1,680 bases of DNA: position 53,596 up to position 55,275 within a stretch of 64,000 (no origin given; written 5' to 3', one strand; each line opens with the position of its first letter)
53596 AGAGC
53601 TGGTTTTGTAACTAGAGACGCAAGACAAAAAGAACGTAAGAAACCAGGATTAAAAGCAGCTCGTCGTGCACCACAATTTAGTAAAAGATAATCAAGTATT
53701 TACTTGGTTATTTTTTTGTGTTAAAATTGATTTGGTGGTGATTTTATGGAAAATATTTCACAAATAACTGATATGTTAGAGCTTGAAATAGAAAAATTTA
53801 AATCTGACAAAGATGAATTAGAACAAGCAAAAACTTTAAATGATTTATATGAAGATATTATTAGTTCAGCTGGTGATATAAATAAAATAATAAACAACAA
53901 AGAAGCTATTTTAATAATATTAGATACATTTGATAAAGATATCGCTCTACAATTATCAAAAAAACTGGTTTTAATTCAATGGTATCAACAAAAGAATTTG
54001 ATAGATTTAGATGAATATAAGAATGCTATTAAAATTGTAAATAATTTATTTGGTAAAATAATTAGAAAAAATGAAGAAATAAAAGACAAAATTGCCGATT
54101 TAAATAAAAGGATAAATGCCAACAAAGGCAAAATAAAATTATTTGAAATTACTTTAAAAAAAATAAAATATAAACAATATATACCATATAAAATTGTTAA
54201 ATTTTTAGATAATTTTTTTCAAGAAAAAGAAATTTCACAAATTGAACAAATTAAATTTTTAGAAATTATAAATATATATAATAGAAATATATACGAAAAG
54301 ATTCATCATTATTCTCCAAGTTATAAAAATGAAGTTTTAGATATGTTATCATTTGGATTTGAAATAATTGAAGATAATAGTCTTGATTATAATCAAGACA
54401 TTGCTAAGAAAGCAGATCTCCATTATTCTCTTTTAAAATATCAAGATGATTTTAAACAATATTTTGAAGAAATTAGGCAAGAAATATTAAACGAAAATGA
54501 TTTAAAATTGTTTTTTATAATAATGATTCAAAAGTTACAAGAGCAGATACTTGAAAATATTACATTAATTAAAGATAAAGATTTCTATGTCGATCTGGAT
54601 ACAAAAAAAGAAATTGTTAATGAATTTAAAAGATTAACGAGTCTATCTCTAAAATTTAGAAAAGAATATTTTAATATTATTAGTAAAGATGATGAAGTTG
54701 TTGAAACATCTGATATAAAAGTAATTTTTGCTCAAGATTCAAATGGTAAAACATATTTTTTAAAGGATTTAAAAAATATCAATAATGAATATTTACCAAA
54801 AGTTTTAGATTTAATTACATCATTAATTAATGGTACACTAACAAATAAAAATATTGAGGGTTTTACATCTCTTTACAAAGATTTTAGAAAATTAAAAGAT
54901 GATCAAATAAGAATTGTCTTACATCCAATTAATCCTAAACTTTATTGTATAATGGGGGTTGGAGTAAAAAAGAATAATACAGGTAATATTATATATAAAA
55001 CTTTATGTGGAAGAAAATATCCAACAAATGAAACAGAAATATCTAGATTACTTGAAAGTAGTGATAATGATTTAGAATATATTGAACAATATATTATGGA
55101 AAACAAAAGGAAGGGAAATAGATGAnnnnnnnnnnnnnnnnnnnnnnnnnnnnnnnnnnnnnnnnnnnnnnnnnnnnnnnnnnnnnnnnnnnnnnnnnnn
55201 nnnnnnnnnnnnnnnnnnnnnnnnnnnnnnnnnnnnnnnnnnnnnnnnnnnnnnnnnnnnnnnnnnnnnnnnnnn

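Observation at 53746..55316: Two unannotatable genes inserted between rpsI and ldh; the larger ends in a RelE/ParE-like region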

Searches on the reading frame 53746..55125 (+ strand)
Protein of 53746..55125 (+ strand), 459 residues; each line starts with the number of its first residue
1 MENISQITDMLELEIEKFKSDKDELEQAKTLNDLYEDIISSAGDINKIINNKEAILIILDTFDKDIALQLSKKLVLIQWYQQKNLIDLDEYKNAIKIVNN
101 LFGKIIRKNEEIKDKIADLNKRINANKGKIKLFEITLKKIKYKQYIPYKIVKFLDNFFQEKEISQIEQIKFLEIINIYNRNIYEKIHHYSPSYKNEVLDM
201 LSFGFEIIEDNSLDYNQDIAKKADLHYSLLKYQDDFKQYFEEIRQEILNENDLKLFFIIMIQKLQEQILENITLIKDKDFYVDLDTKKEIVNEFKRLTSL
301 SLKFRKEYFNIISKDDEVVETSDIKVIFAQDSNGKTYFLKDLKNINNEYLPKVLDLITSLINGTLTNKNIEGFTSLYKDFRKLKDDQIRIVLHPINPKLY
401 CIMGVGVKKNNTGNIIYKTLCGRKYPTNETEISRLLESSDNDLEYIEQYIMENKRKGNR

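Call 3: search_protein_families(library=pfam, proteins=[window:53746-55125:+], max_evalue=1)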
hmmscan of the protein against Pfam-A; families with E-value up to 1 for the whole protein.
window:53746-55125:+ (459 aa): 1 family
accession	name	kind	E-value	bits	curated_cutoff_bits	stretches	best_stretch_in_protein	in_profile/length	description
PF08651.15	DASH_Duo1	-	0.54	10.5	25.4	1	4-53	16-65/74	DASH complex subunit Duo1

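Call 4: search_protein_families(library=ncbifam, proteins=[window:53746-55125:+], max_evalue=1)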
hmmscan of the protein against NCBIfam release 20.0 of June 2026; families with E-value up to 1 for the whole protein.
window:53746-55125:+ (459 aa): 1 family
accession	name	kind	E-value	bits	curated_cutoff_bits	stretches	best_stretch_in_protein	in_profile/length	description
TIGR03077.1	not_gcvH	equivalog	0.067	13.2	144.05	1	84-124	49-89/110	glycine cleavage protein H-like protein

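Call 5: search_protein_families(library=padloc, proteins=[window:53746-55125:+], max_evalue=1)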
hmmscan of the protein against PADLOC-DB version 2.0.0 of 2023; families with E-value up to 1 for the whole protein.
window:53746-55125:+ (459 aa): 1 family
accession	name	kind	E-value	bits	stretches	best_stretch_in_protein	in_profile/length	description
PDLC04865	PDC-S05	-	0.034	12.4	1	149-191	47-90/91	-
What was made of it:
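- On Known anti-phage defence systems (PADLOC-DB v2): Only a chance-level hit was found (PDC-S05, E 0.034, 12 bits) (call 5).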

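Call 6: search_protein_families(library=phrogs, proteins=[window:53746-55125:+], max_evalue=1)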
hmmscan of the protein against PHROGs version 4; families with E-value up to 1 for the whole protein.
window:53746-55125:+ (459 aa): 1 family
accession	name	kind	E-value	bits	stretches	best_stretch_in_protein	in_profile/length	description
phrog_21119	-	unknown function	0.73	11.1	0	20-46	4-31/60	-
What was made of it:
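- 53746..54693 (+): X N-terminal domain (residues 1-316): acidic (pI 5.3) and all alpha-helical, with no informative structural or sequence relative. Proposed cis-regulatory or sensor domain. No family hit (calls 3-6).
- Checked: Neither protein hits Pfam, NCBIfam, PADLOC or PHROGs (calls 3-6).
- Tried and rejected: Pfam, NCBIfam, PADLOC and PHROGs gave nothing (calls 3-6).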

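Call 7: find_homologous_proteins(query=window:53746-55125:+, max_evalue=0.001)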
Query window:53746-55125:+ (459 aa): 33 proteins with E <= 0.001 among 8000 candidates.
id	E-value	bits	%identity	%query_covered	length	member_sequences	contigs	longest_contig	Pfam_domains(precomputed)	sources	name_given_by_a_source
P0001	1.7e-285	965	100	100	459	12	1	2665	-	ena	-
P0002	2.4e-223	760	79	100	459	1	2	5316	-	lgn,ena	-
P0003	4.4e-222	756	78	100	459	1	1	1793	-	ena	-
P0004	5.1e-220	749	78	100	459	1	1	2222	-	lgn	-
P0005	1.1e-217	741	77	100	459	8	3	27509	-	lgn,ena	-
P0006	2.1e-217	740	77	100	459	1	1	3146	-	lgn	-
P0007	4.2e-217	739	77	100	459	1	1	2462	-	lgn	-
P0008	1.3e-216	738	77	100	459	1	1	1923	-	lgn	-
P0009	1.7e-216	737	76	100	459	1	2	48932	-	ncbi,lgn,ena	-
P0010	1.8e-216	737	76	100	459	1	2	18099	-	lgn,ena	-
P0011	3.2e-216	736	76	100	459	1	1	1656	-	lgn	-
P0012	4.0e-216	736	76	100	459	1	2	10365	-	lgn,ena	-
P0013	4.2e-216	736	77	100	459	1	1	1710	-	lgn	-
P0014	1.6e-215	734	76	100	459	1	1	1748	-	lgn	-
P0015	1.8e-215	734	77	100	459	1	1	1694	-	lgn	-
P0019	1.9e-204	698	74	100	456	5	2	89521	-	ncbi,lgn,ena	-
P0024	3.8e-138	479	53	100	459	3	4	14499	-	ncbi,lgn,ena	-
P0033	1.2e-10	59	25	92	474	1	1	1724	-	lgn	-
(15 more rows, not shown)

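Call 11: find_encoding_contigs(protein=P0019, flank=6000, max_places=3)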
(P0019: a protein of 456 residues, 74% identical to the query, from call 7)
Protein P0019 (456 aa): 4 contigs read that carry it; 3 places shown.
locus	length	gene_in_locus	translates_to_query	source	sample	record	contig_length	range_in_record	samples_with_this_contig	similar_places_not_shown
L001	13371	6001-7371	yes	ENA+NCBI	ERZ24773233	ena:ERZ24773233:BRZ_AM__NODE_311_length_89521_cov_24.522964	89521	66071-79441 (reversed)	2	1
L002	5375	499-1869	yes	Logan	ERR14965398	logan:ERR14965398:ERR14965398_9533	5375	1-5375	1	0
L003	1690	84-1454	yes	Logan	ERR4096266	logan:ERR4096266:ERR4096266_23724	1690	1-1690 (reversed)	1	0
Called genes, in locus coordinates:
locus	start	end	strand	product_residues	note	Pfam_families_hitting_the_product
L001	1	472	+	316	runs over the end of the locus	PF01193:RNA_pol_L, PF01000:RNA_pol_A_bac, PF03118:RNA_pol_A_CTD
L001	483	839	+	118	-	PF01196:Ribosomal_L17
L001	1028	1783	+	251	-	PF00106:adh_short, PF01370:Epimerase (weak), PF08659:KR, PF13561:adh_short_C2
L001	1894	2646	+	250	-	PF00005:ABC_tran, PF02463:SMC_N, PF13175:AAA_15 (weak), PF13401:AAA_22 (weak), PF13476:AAA_23 (weak), PF13304:AAA_21 (weak)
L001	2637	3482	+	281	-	PF00005:ABC_tran, PF02463:SMC_N (weak), PF13555:AAA_29 (weak), PF13304:AAA_21 (faint)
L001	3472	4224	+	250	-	PF02361:CbiQ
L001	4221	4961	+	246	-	PF01416:PseudoU_synth_1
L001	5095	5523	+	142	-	PF00572:Ribosomal_L13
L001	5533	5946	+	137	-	PF00380:Ribosomal_S9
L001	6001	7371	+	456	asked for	-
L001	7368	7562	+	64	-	-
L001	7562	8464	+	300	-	PF00056:Ldh_1_N, PF02866:Ldh_1_C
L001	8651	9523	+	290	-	PF10672:Methyltrans_SAM, PF03602:Cons_hypoth95 (weak)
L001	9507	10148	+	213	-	PF00849:PseudoU_synth_2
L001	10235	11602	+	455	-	PF22537:WbmS-like (faint), PF16403:Bact_surface_Ig-like, PF01522:Polysacc_deac_1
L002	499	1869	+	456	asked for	-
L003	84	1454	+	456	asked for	-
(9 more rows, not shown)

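Call 12: find_encoding_contigs(protein=P0024, flank=6000, max_places=3)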
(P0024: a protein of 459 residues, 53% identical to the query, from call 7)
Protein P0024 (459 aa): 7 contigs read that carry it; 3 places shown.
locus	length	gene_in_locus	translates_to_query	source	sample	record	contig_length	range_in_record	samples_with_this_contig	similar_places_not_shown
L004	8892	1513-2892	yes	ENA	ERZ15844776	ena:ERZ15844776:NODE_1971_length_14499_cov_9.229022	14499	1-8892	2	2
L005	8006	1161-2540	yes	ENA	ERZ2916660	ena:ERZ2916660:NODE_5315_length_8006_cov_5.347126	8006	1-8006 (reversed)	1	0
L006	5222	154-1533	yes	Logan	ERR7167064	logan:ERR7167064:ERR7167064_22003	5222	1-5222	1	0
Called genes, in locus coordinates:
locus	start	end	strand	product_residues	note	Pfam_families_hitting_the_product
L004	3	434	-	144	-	?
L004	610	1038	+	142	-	PF00572:Ribosomal_L13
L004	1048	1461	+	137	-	PF00380:Ribosomal_S9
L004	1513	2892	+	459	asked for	-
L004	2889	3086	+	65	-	-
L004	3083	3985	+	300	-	PF00056:Ldh_1_N, PF02866:Ldh_1_C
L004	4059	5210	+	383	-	PF00465:Fe-ADH, PF13685:Fe-ADH_2, PF25137:ADH_Fe_C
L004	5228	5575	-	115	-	-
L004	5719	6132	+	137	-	-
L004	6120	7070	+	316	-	PF10672:Methyltrans_SAM, PF03602:Cons_hypoth95, PF09445:Methyltransf_15 (weak)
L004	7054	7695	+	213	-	PF00849:PseudoU_synth_2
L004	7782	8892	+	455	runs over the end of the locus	PF16403:Bact_surface_Ig-like, PF01522:Polysacc_deac_1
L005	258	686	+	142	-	PF00572:Ribosomal_L13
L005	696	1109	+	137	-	PF00380:Ribosomal_S9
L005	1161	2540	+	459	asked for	-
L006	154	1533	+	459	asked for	-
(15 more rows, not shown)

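Call 13: find_encoding_contigs(protein=P0033, flank=6000, max_places=3)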
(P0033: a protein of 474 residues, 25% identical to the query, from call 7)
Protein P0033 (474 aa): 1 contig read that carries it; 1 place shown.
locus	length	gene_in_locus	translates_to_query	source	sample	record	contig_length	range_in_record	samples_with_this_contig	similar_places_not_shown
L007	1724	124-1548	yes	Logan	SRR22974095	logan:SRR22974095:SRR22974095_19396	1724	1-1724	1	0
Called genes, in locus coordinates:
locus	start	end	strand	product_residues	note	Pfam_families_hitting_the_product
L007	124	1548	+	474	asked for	-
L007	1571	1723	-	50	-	?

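Call 16: find_related_loci(query=A1, collection=genome_contigs, flank=6000)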
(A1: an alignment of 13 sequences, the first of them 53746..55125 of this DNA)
Query A1 (459 aa) in genome_contigs; peptide patterns used: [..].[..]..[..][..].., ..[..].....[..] (x = any residue, [..] = any of these).
65 stretches matched a pattern; 18 encode a relative of the query (tblastn E <= 1e-3); 18 distinct loci.
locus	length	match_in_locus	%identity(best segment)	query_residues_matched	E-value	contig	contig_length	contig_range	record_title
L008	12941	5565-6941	76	1-459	0e+0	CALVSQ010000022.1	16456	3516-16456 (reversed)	MAG: uncultured Bacilli bacterium isolate BRZ_PA__bin23 genome assembly, contig: BRZ_PA__NODE_5224_length_16456_cov_34.1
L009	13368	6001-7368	74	1-459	0e+0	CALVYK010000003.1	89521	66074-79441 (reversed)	MAG: uncultured Bacilli bacterium isolate BRZ_AM__bin79 genome assembly, contig: BRZ_AM__NODE_311_length_89521_cov_24.52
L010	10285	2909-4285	69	1-459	0e+0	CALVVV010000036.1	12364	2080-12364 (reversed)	MAG: uncultured Bacilli bacterium isolate BRZ_FP__bin56 genome assembly, contig: BRZ_FP__NODE_5242_length_12364_cov_8.31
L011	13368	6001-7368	54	1-459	3e-152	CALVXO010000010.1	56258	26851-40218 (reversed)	MAG: uncultured Bacilli bacterium isolate BRZ_PD__bin30 genome assembly, contig: BRZ_PD__NODE_680_length_56258_cov_13.15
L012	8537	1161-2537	53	1-459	1e-146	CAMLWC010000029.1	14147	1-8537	MAG: uncultured Tenericutes bacterium isolate ERR4303194_bin.18_MetaWRAP_v1.1_MAG genome assembly, contig: NODE_3639_len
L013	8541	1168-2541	50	1-459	8e-144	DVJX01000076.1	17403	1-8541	MAG TPA_asm: Candidatus Faecisoma merdavium isolate 6595 CHK47__C214900_L17403_ERR2241733, whole genome shotgun sequence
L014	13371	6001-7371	43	1-459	3e-111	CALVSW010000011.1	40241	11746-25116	MAG: uncultured Bacilli bacterium isolate BRZ_LF__bin95 genome assembly, contig: BRZ_LF__NODE_1105_length_40241_cov_24.4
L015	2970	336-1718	40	1-459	3e-106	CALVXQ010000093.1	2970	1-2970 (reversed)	MAG: uncultured Bacilli bacterium isolate BRZ_LM__bin26 genome assembly, contig: BRZ_LM__NODE_46630_length_2970_cov_6.13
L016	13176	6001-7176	30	89-459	3e-28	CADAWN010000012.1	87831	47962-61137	MAG: uncultured Erysipelotrichaceae bacterium isolate RUG13689 genome assembly, contig: RUG13689_asm_12, whole genome sh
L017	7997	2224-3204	28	137-459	2e-24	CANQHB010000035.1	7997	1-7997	MAG: uncultured Bacilli bacterium isolate Lapin-030__bin11 genome assembly, contig: Lapin-030__NODE_11621_length_7997_co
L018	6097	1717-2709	28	127-457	9e-23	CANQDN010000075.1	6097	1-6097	MAG: uncultured Bacilli bacterium isolate Lapin-007__bin4 genome assembly, contig: Lapin-007__NODE_5904_length_6097_cov_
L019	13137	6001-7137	28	94-459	3e-22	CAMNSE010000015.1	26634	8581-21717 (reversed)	MAG: uncultured Mycoplasma sp. isolate SRR19792994_bin.62_metawrap_v1.3_MAG genome assembly, contig: ERZ12290372_2789, w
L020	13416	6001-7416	25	3-459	4e-22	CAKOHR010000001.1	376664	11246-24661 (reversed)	MAG: uncultured Bacilli bacterium isolate REFINED_METABAT215_TOP10_CONTIGS_1500_ASSEMBLY_K77_MERGED__Hadza_PheChl_Fiber-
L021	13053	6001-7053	26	112-459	3e-19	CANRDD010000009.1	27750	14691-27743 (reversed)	MAG: uncultured Bacilli bacterium isolate Lapin-026__bin34 genome assembly, contig: Lapin-026__NODE_1876_length_27750_co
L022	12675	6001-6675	32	242-459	8e-19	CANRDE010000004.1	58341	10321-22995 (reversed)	MAG: uncultured Bacilli bacterium isolate Lapin-027__bin18 genome assembly, contig: Lapin-027__NODE_373_length_58341_cov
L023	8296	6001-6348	36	335-459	1e-14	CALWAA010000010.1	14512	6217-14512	MAG: uncultured Bacilli bacterium isolate BRZ_DD__bin71 genome assembly, contig: BRZ_DD__NODE_3348_length_14512_cov_6.33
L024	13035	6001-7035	25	127-459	6e-14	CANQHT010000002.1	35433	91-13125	MAG: uncultured Bacilli bacterium isolate Lapin-027__bin78 genome assembly, contig: Lapin-027__NODE_912_length_35433_cov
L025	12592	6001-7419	28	7-459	8e-20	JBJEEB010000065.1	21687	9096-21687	MAG: Bacilli bacterium isolate LOHA07_bin.021 NODE_640_length_21687_cov_10.935004, whole genome shotgun sequence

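Call 17: predict_structure(alignment_id=A1)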
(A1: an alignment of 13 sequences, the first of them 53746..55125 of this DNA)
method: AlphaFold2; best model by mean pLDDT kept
length: 459 residues; sequences in the alignment: 13
mean_pLDDT: 85.0   pTM: 0.52
mean pLDDT of the five models: 85.0, 83.5, 82.3, 81.8, 81.0
residues with pLDDT >= 90: 187; 70-90: 223; 50-70: 38; < 50: 11
segments of 3 or more residues with pLDDT < 50: 188-193, 457-459
pLDDT, mean of each block of 10 residues (from residue 1): 81 95 96 92 86 90 90 92 90 92 93 96 92 93 85 91 86 84 60 60 70 77 92 90 88 90 89 70 71 88 90 72 84 89 88 91 84 78 88 90 84 72 89 89 90 64
secondary structure, 60 per line:
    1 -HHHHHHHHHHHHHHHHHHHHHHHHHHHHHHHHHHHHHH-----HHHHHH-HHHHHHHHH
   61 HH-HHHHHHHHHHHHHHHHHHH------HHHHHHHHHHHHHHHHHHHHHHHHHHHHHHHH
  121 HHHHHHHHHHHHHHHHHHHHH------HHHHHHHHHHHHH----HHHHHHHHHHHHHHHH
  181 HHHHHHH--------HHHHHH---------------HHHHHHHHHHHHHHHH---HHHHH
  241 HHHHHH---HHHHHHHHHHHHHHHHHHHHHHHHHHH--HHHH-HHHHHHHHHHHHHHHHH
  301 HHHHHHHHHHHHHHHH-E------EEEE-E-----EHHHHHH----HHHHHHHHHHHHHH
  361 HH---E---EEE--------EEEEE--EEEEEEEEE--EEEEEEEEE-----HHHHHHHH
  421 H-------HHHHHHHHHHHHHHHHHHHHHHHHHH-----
elements in order: H2-39 H45-50 H52-62 H64-82 H89-141 H148-160 H165-187 H196-201 H217-232 H236-246 H250-276 H279-282 H284-316 E325-328 H337-342 H347-362 E370-372 E381-385 E388-396 E399-407 H413-421 H429-454
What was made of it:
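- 53746..54693 (+): AlphaFold model has pLDDT mostly 85-96 and helices only (call 17).
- On Pfam Gp49 (PF05973) / HigB1-type toxins: Helices 413-421 and 429-454 follow the sheet (call 17).
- Checked: The model is all-helical up to residue 316 (call 17).
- The relative placement of the two domains in the model is uncertain (pTM 0.52, call 17), and model coordinates were not available.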

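Call 20: fold_search(model_id=the predicted structure, library=pdb)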
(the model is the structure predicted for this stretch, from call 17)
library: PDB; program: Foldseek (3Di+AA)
matches with E <= 10: 119; with E <= 0.001: 0
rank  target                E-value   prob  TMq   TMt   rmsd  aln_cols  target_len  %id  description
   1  6af4_C                4.4e-03  1.00  0.17  0.59   8.1       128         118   15  Toxin-Antitoxin module from Streptococcus pneumoniae (released 2019-08-14)
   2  6af4_A                1.0e-02  1.00  0.17  0.59   8.7       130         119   15  Toxin-Antitoxin module from Streptococcus pneumoniae (released 2019-08-14)
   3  6af4_G                1.4e-02  1.00  0.17  0.59   8.8       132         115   17  Toxin-Antitoxin module from Streptococcus pneumoniae (released 2019-08-14)
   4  6af3_A                2.0e-02  1.00  0.15  0.56   8.0       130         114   15  Toxin-Antitoxin module from Streptococcus pneumoniae (released 2019-08-14)
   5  6af3_E                2.4e-02  1.00  0.18  0.62   3.6       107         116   15  Toxin-Antitoxin module from Streptococcus pneumoniae (released 2019-08-14)
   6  6af3_C                2.5e-02  1.00  0.17  0.62   7.7       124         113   14  Toxin-Antitoxin module from Streptococcus pneumoniae (released 2019-08-14)
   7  9g12_B                4.1e-02  1.00  0.15  0.69   3.1        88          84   11  Mycobacterium tuberculosis RelBE1 toxin-antitoxin system; rv1247c (relB1 antitoxin), rv1246c (relE1 toxin) (released 2025-12-17)
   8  3g5o_C                5.8e-02  1.00  0.15  0.62   4.6        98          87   15  The crystal structure of the toxin-antitoxin complex RelBE2 (Rv2865-2866) from Mycobacterium tuberculosis (released 2009-04-14)
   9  3g5o_B                6.4e-02  1.00  0.14  0.66   3.7        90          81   13  The crystal structure of the toxin-antitoxin complex RelBE2 (Rv2865-2866) from Mycobacterium tuberculosis (released 2009-04-14)
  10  3bpq_B                9.0e-02  1.00  0.14  0.64   4.0        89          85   17  Crystal Structure of RelB-RelE antitoxin-toxin complex from Methanococcus jannaschii (released 2008-12-23)
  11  9g12_A                1.0e-01  0.99  0.15  0.67   3.2        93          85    9  Mycobacterium tuberculosis RelBE1 toxin-antitoxin system; rv1247c (relB1 antitoxin), rv1246c (relE1 toxin) (released 2025-12-17)
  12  9qxx_A                9.5e-01  0.04  0.12  0.08  35.2       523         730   12  JetABC DNA loaded state dimer (released 2025-10-01)
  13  8glv_Le               1.1e+00  0.08  0.11  0.12  29.1       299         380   12  96-nm repeat unit of doublet microtubules from Chlamydomonas reinhardtii flagella (released 2023-05-31)
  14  1quu                  1.2e+00  0.07  0.11  0.18  25.9       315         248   15  CRYSTAL STRUCTURE OF TWO CENTRAL SPECTRIN-LIKE REPEATS FROM ALPHA-ACTININ (released 1999-08-20)
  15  7btu_B                1.5e+00  0.30  0.12  0.23   5.6        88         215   11  Crystal structure of TrmO from P. areuginosa (released 2021-04-07)
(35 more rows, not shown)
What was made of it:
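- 54694..55122 (+): X C-terminal domain (residues 317-459): basic (pI 9.0) RelE/ParE-superfamily fold of the HigB/Gp49 type. Topology is beta-alpha-alpha-beta-beta-beta-beta, followed by a long C-terminal helix and a conserved RKGxR tail. Foldseek agrees (call 20).
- On RelE/ParE superfamily (BECR fold): Foldseek probability is 1.00 for 11 RelE/HigB chains (call 20).
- Foldseek's top 11 hits are RelE/HigB toxins (call 20).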

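Call 26: find_homologous_proteins(query=A2, max_evalue=0.001)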
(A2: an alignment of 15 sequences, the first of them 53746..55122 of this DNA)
Query A2 (15 sequences) (459 aa, profile of the alignment): 37 proteins with E <= 0.001 among 8000 candidates.
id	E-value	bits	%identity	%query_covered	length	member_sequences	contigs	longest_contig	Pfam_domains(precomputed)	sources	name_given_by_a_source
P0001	8.0e-150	518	100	100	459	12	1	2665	-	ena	-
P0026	8.1e-150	518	50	100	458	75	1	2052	-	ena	-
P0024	1.4e-143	497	53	100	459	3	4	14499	-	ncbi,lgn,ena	-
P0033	3.7e-139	483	25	92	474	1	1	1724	-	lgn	-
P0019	6.1e-139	482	74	100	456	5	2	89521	-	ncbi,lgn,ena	-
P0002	2.2e-138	480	79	100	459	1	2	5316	-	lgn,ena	-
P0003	2.5e-138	480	78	100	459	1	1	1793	-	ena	-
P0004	3.9e-138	479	78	100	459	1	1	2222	-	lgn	-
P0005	6.0e-138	479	77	100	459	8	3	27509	-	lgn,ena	-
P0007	8.3e-138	478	77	100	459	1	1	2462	-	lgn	-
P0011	3.2e-137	476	76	100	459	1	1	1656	-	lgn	-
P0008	6.4e-137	475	77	100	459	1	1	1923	-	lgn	-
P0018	8.0e-137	475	76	100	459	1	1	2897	-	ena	-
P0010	8.3e-137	475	76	100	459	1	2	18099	-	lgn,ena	-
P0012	1.1e-136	475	76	100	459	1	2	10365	-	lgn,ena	-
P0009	2.2e-136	474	76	100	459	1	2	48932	-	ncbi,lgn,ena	-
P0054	2.4e-46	177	28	50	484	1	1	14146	-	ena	-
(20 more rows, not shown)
